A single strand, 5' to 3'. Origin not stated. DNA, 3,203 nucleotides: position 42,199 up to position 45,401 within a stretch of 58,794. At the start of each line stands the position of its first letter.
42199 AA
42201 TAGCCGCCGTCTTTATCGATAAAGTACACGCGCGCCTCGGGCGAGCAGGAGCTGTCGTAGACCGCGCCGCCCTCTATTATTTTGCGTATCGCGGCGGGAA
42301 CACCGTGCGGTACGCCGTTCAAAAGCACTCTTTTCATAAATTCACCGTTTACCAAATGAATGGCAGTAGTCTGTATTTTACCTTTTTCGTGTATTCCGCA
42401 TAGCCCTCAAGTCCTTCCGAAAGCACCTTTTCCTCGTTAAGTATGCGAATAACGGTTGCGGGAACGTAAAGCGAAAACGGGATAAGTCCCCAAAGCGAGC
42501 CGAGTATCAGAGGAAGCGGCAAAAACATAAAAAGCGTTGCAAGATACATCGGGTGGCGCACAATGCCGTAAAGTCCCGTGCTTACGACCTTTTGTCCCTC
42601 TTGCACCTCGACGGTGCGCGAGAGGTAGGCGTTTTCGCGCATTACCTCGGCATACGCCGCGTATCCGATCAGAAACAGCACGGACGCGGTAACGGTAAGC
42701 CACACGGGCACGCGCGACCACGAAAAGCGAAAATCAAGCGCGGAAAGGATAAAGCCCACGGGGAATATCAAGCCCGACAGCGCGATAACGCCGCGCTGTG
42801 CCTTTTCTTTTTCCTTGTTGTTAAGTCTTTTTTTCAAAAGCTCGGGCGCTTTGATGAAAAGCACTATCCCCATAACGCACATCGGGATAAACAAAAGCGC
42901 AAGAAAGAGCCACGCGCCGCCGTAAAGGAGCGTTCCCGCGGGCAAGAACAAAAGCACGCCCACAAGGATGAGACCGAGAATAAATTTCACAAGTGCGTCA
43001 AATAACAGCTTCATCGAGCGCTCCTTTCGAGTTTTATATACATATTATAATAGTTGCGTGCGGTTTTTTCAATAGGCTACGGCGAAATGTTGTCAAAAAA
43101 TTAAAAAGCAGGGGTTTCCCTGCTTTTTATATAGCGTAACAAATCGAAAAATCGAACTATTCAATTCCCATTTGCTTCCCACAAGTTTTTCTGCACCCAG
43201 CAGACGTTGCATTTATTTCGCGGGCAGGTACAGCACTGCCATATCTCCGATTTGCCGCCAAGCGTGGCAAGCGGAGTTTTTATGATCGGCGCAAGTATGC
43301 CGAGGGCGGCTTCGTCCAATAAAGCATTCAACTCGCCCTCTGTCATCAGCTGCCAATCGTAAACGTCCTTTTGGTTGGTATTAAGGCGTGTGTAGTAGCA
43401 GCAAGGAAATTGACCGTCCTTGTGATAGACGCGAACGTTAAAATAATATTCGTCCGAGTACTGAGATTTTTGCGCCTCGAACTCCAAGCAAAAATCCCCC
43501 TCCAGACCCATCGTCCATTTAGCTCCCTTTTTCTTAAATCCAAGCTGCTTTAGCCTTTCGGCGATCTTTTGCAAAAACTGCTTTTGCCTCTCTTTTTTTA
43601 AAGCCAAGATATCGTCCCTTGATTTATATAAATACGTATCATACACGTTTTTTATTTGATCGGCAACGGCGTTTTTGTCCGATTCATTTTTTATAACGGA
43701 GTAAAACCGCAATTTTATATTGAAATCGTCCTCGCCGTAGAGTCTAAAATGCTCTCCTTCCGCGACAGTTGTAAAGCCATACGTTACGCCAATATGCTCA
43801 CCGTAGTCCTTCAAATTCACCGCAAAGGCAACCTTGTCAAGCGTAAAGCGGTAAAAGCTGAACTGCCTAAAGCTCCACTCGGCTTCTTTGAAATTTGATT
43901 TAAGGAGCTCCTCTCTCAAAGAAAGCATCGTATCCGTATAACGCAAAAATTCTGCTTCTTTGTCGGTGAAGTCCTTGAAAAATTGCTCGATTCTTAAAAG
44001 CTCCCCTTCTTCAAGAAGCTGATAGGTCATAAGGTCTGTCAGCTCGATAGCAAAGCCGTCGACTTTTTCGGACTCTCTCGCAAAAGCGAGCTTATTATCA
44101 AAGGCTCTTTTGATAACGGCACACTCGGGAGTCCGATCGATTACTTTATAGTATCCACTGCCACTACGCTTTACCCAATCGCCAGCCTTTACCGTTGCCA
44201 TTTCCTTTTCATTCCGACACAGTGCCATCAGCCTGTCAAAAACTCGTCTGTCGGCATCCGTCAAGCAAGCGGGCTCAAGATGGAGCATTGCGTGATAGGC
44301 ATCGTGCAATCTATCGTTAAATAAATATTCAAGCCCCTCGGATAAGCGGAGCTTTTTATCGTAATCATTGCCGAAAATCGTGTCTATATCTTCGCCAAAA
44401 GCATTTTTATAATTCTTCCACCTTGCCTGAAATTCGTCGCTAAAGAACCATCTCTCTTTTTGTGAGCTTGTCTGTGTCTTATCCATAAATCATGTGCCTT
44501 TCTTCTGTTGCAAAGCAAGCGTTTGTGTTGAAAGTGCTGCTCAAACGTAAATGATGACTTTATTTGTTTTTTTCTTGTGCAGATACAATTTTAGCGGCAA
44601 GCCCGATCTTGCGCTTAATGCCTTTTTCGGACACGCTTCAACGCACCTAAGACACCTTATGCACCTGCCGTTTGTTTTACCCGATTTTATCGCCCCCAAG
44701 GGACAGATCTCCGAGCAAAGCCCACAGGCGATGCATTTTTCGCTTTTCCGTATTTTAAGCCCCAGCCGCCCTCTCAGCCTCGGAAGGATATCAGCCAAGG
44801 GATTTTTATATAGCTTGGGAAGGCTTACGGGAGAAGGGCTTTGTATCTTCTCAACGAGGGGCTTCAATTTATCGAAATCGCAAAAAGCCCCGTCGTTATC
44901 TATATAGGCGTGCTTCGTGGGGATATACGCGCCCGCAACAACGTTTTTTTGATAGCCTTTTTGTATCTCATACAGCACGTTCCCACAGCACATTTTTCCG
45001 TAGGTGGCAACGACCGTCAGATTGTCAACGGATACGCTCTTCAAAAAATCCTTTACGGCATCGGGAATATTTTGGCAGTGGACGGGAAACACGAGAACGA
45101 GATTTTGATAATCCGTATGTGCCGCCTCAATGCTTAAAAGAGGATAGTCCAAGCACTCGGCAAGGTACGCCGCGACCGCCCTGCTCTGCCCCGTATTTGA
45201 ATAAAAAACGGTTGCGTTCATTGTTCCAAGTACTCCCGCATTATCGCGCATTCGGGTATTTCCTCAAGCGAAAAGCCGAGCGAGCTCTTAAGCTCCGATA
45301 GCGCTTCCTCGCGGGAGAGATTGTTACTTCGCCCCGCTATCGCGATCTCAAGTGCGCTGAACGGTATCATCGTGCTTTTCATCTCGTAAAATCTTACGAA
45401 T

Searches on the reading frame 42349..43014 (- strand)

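Call 45: search_protein_families(library=pfam, proteins=[window:42349-43014:-], max_evalue=0.0001)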
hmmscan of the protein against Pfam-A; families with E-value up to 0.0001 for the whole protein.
window:42349-43014:- (221 aa): 2 families
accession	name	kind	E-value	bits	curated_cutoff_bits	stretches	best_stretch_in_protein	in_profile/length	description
PF04191.18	PEMT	-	3.2e-09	37.6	25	1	108-200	4-100/105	Phospholipid methyltransferase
PF04140.19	ICMT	-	4.8e-07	30.6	24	1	114-199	5-94/95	Isoprenylcysteine carboxyl methyltransferase (ICMT) family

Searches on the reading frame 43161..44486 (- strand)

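Call 45: search_protein_families(library=pfam, proteins=[window:43161-44486:-], max_evalue=0.0001)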
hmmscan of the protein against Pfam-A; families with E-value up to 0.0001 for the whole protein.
window:43161-44486:- (441 aa): 1 family
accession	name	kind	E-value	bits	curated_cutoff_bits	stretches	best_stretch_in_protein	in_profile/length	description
PF14137.11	DUF4304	-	2.1e-09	37.8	23.2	1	309-358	2-51/115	Domain of unknown function (DUF4304)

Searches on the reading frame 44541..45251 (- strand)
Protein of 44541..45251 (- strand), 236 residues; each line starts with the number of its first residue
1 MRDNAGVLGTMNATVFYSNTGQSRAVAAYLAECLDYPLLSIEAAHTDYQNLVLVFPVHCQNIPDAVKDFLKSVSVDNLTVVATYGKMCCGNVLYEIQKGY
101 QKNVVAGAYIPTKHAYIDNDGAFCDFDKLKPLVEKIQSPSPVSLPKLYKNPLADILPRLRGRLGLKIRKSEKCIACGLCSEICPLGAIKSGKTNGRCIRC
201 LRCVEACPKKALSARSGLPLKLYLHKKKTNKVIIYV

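Call 45: search_protein_families(library=pfam, proteins=[window:44541-45251:-], max_evalue=0.0001)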
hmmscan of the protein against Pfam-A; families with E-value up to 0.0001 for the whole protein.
window:44541-45251:- (236 aa): 11 families
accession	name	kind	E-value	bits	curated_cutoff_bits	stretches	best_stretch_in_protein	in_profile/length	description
PF00037.32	Fer4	-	8.1e-13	48.1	21.1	2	171-189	6-24/24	4Fe-4S binding domain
PF12838.12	Fer4_7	-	7.5e-10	39.6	27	0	196-215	1-20/52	4Fe-4S dicluster domain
PF14697.11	Fer4_21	-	7.9e-09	36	35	0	169-189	37-58/59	4Fe-4S dicluster domain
PF13484.11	Fer4_16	-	7.6e-08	33.5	30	0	196-215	1-20/66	4Fe-4S double cluster binding domain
PF12797.12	Fer4_2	-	2e-07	30.9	24.5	0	169-184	6-21/22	4Fe-4S binding domain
PF12837.12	Fer4_6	-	6.7e-07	29.4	25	0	196-211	8-23/24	4Fe-4S binding domain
PF13187.11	Fer4_9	-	7.5e-07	29.5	27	0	172-211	1-51/52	4Fe-4S dicluster domain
PF13237.11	Fer4_10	-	2.7e-06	27.7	25.5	1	167-208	3-53/53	4Fe-4S dicluster domain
PF13746.11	Fer4_18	-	4.3e-06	27.3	27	1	169-209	57-97/114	4Fe-4S dicluster domain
PF12798.12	Fer4_3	-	9.4e-06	26.5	27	0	197-211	1-15/15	4Fe-4S binding domain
PF12800.12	Fer4_4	-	2e-05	25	24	0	171-184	2-15/17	4Fe-4S binding domain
